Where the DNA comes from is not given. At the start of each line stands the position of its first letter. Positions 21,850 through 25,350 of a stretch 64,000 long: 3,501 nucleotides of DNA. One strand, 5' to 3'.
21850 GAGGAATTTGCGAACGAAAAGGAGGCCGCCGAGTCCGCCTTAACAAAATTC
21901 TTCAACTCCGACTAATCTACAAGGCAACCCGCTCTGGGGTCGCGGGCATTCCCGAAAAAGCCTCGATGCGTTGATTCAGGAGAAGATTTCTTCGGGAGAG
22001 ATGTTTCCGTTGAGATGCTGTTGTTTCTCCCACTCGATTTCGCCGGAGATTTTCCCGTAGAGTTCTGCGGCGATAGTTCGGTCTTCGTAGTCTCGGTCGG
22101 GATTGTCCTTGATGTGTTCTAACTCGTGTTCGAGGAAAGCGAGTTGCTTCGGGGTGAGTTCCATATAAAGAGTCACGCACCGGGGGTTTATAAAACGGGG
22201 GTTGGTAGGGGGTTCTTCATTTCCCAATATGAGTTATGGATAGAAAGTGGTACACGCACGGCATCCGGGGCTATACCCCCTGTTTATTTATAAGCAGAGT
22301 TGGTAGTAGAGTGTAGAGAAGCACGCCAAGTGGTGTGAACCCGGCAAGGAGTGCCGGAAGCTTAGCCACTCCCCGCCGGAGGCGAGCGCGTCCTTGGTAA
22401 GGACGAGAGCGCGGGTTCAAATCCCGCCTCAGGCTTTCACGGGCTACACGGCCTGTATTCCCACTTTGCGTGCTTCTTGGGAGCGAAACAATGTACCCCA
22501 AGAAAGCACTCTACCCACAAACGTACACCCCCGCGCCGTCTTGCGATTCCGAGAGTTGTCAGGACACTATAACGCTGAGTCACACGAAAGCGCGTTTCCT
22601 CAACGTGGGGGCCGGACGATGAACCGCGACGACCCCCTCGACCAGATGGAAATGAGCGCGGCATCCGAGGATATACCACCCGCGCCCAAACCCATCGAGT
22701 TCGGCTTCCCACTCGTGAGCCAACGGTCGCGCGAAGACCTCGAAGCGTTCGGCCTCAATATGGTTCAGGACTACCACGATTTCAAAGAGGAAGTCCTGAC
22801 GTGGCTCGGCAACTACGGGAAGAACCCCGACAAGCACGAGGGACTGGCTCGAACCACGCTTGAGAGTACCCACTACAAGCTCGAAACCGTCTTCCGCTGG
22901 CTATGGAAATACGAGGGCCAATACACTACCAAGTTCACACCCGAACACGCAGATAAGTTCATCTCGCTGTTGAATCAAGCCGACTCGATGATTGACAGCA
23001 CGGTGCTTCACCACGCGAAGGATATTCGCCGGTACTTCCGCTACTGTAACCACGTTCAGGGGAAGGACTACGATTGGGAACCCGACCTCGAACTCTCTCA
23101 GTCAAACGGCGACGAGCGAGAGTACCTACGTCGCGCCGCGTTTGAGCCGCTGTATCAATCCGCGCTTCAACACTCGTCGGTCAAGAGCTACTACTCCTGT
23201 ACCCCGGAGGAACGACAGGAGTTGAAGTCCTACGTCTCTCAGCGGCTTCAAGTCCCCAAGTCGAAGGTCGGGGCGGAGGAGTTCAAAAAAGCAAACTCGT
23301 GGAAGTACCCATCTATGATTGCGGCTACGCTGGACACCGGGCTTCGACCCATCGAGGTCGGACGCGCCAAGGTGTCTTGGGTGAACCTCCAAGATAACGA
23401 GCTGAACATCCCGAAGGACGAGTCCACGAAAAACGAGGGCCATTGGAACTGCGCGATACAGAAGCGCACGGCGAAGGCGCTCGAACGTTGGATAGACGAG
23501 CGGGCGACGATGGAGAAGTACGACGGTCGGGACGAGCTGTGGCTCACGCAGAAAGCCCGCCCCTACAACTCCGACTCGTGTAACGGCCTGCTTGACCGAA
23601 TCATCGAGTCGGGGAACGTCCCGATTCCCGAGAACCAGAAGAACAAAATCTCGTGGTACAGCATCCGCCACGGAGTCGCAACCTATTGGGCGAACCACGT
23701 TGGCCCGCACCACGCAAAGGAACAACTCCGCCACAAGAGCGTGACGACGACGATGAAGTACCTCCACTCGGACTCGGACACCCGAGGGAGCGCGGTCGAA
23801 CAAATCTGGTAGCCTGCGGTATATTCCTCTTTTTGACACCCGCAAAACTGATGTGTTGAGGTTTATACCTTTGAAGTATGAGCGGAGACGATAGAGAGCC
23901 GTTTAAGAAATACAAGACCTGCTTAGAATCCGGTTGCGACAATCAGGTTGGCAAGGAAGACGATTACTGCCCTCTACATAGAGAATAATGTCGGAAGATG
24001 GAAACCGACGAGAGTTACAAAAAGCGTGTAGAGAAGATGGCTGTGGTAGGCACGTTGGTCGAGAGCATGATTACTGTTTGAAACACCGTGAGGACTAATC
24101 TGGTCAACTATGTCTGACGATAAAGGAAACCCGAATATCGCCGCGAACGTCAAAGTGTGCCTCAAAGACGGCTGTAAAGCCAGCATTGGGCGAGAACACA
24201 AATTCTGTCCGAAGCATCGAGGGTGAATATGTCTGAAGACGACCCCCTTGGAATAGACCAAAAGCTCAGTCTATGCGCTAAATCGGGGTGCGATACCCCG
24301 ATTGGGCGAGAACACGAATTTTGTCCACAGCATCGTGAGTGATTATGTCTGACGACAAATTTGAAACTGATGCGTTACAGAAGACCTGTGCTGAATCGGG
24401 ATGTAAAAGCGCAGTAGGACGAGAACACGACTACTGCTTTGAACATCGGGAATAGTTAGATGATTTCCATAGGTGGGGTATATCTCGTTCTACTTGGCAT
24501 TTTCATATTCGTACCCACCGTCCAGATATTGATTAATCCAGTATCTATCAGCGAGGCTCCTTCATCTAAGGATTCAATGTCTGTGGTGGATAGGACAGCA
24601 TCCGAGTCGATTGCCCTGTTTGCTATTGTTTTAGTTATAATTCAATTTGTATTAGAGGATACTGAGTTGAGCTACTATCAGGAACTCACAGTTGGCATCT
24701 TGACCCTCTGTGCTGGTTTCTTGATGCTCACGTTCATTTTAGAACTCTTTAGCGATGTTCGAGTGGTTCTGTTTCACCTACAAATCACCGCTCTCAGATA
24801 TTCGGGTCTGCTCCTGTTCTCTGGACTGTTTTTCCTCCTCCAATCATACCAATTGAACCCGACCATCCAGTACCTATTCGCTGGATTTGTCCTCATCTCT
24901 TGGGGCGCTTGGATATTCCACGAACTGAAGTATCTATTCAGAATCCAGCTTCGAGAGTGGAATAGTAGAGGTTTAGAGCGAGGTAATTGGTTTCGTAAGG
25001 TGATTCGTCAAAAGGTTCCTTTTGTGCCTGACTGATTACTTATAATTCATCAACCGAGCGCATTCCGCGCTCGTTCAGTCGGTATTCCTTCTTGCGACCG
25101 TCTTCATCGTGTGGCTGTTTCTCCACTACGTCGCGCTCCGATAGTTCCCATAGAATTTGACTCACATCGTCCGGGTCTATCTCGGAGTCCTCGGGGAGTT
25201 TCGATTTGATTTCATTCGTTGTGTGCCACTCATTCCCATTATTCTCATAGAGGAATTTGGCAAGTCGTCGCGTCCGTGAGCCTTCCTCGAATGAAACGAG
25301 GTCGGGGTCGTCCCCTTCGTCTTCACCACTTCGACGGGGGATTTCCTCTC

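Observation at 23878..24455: Tandem array of five paralogous 36-38-aa zinc-finger micro-protein genes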

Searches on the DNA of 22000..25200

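Call 85: search_rna_families(source=window, start=22000, end=25200, threshold=evalue, max_evalue=0.1)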
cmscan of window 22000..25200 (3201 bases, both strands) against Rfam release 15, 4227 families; matches with E-value up to 0.1: 1.
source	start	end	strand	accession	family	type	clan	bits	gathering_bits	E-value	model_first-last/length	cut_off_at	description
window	22353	22435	+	RF00005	tRNA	Gene; tRNA;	CL00001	37.2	29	1.7e-05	1-71/71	no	tRNA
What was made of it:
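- There is no Rfam hit in the array (call 85).
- Tried and rejected: A known RNA: Rfam finds only the upstream tRNA (call 85).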
